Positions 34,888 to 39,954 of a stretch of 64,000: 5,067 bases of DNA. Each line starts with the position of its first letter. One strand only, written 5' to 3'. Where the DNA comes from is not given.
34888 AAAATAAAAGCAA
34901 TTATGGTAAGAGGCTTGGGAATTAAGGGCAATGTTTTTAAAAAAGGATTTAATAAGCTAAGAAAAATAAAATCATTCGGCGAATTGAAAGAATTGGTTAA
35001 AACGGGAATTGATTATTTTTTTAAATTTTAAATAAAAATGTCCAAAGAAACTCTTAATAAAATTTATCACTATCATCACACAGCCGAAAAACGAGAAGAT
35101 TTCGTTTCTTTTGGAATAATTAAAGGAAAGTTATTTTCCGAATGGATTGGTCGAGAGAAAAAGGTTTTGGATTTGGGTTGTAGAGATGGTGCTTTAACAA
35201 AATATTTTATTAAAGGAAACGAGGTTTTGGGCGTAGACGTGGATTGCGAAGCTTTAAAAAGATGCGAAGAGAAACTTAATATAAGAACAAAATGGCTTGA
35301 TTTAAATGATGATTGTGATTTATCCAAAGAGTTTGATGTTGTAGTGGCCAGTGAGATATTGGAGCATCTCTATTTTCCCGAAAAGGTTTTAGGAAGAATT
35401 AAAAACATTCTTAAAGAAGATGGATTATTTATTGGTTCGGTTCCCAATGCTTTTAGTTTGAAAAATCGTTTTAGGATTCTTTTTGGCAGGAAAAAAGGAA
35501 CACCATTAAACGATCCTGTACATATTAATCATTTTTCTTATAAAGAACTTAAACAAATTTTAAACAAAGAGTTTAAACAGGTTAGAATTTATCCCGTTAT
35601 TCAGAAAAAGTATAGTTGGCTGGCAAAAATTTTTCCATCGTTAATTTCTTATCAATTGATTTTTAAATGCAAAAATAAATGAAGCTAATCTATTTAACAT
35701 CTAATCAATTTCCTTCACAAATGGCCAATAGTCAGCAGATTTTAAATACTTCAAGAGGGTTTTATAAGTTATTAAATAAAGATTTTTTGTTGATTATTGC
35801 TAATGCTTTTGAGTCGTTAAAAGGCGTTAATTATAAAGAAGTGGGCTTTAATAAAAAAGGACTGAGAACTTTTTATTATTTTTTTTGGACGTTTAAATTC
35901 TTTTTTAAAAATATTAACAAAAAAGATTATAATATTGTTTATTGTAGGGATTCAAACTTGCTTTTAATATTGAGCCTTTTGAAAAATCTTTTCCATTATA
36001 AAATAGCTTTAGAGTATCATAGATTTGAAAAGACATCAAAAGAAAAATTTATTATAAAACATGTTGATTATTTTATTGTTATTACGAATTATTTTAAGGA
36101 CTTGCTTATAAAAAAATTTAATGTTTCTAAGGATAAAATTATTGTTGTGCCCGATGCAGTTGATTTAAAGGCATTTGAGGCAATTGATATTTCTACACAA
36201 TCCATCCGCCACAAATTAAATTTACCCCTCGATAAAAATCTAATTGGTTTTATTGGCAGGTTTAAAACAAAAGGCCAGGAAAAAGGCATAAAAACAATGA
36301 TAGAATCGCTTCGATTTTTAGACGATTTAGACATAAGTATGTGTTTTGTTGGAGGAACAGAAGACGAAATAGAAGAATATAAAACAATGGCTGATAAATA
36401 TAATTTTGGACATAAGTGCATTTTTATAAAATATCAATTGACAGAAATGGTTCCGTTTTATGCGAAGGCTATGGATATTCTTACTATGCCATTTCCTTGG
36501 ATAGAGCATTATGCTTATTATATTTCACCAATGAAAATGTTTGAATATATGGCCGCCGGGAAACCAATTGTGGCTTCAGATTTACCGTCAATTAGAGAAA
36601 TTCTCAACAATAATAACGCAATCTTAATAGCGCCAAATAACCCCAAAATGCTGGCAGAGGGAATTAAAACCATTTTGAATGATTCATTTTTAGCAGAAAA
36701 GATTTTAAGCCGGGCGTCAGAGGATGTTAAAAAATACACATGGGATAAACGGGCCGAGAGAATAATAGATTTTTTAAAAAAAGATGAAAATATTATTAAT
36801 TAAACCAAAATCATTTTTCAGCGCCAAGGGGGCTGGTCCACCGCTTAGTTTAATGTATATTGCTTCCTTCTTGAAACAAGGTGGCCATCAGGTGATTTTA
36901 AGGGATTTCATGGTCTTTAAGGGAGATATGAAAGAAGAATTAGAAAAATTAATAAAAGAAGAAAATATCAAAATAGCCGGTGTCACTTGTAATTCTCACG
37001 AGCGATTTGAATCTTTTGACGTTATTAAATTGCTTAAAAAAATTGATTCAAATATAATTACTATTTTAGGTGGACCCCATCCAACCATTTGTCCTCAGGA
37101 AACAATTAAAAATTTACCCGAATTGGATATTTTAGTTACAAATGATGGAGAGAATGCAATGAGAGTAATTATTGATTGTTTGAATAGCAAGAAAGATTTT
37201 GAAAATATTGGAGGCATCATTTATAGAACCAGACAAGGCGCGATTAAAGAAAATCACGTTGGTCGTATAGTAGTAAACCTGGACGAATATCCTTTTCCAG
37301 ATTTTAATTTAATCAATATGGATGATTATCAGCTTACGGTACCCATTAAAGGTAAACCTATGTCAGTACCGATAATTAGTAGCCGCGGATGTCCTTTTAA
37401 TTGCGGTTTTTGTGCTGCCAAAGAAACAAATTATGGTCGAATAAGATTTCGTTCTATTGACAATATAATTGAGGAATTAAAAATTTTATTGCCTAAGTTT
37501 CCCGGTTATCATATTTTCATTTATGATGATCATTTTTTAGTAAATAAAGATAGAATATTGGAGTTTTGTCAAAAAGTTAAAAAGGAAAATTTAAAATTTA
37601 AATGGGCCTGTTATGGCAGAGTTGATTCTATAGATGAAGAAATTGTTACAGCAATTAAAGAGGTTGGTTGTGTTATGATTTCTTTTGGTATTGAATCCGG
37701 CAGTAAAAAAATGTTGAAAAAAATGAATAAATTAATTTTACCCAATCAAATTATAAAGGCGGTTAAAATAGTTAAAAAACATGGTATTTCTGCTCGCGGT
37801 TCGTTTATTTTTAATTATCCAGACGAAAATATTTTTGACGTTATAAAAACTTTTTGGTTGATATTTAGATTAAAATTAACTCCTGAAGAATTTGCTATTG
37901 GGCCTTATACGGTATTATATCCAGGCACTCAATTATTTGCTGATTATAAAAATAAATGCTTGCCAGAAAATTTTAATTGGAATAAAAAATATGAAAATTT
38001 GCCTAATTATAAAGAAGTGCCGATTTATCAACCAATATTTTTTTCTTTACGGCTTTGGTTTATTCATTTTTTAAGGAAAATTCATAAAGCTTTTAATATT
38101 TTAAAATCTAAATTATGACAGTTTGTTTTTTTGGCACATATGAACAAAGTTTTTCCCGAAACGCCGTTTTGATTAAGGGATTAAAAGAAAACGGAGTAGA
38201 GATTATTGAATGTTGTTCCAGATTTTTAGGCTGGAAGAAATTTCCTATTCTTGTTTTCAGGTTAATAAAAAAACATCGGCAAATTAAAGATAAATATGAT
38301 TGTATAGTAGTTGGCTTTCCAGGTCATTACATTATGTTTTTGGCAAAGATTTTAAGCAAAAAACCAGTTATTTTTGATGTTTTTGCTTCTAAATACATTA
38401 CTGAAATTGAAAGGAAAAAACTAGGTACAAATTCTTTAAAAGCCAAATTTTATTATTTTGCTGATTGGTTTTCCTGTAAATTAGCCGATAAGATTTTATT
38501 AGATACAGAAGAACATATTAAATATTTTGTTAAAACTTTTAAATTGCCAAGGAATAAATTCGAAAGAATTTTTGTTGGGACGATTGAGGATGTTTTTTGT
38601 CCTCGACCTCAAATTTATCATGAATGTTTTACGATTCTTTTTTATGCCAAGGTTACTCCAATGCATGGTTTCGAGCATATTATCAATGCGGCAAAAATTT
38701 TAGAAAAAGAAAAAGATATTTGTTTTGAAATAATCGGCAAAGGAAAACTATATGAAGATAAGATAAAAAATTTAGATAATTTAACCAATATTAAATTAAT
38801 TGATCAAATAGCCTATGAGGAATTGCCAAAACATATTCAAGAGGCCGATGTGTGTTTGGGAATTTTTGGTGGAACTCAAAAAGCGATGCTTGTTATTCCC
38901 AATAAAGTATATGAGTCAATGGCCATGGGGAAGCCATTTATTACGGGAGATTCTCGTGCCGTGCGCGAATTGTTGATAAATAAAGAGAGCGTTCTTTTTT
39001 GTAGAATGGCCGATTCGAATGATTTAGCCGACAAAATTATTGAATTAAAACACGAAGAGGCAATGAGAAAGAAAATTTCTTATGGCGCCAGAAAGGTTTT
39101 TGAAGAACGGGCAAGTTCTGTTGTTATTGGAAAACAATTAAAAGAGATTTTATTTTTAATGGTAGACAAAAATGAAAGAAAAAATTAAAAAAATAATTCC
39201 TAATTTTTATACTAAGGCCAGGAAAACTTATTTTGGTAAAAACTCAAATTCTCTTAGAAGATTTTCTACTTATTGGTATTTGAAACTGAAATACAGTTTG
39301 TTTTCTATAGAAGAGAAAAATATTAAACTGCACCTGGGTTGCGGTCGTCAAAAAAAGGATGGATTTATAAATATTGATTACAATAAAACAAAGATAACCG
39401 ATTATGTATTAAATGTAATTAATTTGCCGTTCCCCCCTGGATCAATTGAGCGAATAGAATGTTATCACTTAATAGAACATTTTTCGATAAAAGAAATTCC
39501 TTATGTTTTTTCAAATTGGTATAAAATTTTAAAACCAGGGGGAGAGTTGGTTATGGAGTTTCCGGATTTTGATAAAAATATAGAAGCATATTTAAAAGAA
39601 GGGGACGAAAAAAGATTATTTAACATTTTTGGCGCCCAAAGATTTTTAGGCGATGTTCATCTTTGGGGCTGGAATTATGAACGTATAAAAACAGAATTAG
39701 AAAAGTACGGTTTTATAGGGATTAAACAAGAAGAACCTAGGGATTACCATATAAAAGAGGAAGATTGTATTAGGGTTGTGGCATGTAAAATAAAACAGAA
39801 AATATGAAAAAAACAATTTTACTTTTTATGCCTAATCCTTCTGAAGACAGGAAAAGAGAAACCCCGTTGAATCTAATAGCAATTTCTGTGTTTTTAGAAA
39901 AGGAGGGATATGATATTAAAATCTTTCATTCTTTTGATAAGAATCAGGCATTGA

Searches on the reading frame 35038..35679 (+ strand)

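Call 6: search_protein_families(library=pfam, proteins=[window:35038-35679:+], max_evalue=0.001)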
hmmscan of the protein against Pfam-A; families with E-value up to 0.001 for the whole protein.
window:35038-35679:+ (214 aa): 9 families
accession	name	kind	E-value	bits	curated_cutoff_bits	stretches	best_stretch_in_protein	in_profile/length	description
PF13489.12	Methyltransf_23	-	1.2e-18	67.8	27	1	33-176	16-155/164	Methyltransferase domain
PF13847.12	Methyltransf_31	-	1.2e-12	48.2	27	1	40-137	4-113/145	Methyltransferase domain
PF08241.18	Methyltransf_11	-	1.8e-12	48.1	21.2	1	44-132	1-94/95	Methyltransferase domain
PF08242.18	Methyltransf_12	-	2.1e-12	48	30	1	44-131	1-98/98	Methyltransferase domain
PF13649.12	Methyltransf_25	-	5.5e-11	43.4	27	1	43-129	1-97/97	Methyltransferase domain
PF07021.18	MetW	-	4.5e-10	39.9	21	1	33-171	7-143/193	Methionine biosynthesis protein MetW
PF05401.17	NodS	-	1.2e-06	28.9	24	1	41-134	45-146/201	Nodulation protein S (NodS)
PF02353.26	CMAS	-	0.00016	21.5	27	1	41-132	64-163/273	Mycolic acid cyclopropane synthetase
PF06325.19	PrmA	-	0.00018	21.5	22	1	37-134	159-259/296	Ribosomal protein L11 methyltransferase (PrmA)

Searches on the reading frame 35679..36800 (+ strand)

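Call 6: search_protein_families(library=pfam, proteins=[window:35679-36800:+], max_evalue=0.001)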
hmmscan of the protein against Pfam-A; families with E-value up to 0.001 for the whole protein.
window:35679-36800:+ (374 aa): 4 families
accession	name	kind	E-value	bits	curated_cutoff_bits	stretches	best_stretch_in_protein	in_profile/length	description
PF00534.26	Glycos_transf_1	-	4.2e-25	88.7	26.4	1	174-344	3-167/172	Glycosyl transferases group 1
PF13692.12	Glyco_trans_1_4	-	4.8e-21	75.9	27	1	187-335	2-142/142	Glycosyl transferases group 1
PF13524.12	Glyco_trans_1_2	-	7.7e-09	36.1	25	1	278-364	58-144/144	Glycosyl transferase-like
PF13439.12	Glyco_transf_4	-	5.2e-08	33.5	28.5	1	60-164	49-169/170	Glycosyltransferase Family 4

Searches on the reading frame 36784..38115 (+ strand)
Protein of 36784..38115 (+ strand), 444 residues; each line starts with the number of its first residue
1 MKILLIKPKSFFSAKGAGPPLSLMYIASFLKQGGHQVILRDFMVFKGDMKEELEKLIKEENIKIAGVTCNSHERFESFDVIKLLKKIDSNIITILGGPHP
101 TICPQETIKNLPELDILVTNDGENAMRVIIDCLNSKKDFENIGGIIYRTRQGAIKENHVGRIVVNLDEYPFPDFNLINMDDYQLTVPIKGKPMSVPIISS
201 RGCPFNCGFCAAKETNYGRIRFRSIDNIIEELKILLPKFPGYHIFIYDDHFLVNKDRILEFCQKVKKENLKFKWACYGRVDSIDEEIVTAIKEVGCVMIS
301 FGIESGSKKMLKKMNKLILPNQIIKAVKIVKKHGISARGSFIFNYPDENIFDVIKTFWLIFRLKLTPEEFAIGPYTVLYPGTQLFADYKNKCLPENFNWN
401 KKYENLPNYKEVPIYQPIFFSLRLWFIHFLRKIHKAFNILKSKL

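Call 6: search_protein_families(library=pfam, proteins=[window:36784-38115:+], max_evalue=0.001)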
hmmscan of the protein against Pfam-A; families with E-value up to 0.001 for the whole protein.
window:36784-38115:+ (444 aa): 2 families
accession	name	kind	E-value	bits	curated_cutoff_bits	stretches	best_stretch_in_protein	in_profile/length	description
PF04055.27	Radical_SAM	-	4.3e-25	89.2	29.5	1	197-356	1-162/166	Radical SAM superfamily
PF02310.24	B12-binding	-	4.8e-20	72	32.1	1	13-128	7-119/121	B12 binding domain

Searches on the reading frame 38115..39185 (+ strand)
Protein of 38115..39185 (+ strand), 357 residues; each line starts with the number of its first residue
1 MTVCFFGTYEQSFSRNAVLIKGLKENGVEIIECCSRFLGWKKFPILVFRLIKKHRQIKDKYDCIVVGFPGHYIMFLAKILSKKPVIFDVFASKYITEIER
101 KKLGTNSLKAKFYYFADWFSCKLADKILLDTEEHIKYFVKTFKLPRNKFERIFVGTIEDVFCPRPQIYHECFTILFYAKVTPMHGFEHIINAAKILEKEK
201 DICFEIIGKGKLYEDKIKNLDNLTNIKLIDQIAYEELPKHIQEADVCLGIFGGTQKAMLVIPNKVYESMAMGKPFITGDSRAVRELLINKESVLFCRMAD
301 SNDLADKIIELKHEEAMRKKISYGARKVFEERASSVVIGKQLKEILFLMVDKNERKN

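Call 6: search_protein_families(library=pfam, proteins=[window:38115-39185:+], max_evalue=0.001)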
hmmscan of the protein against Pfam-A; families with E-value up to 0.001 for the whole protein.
window:38115-39185:+ (357 aa): 3 families
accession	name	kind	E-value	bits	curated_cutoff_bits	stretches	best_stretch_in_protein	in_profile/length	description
PF00534.26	Glycos_transf_1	-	1.7e-17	63.9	26.4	1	167-327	11-171/172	Glycosyl transferases group 1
PF13692.12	Glyco_trans_1_4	-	1.5e-16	61.4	27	1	173-311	3-139/142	Glycosyl transferases group 1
PF13524.12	Glyco_trans_1_2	-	5.4e-09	36.6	25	1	197-329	10-129/144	Glycosyl transferase-like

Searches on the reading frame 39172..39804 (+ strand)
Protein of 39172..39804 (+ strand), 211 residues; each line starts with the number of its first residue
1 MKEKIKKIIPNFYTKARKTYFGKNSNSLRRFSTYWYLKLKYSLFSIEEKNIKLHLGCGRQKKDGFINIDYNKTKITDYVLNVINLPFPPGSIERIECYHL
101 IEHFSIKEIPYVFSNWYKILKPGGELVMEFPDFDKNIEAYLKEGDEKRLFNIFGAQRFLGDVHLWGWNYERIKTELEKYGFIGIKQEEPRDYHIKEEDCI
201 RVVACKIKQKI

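Call 6: search_protein_families(library=pfam, proteins=[window:39172-39804:+], max_evalue=0.001)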
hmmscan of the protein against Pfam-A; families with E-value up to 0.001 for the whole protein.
window:39172-39804:+ (211 aa): 2 families
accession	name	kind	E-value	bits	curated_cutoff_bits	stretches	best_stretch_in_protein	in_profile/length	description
PF08241.18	Methyltransf_11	-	1.3e-05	26.2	21.2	1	78-128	47-95/95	Methyltransferase domain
PF13649.12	Methyltransf_25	-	0.00014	22.9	27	1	75-124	48-97/97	Methyltransferase domain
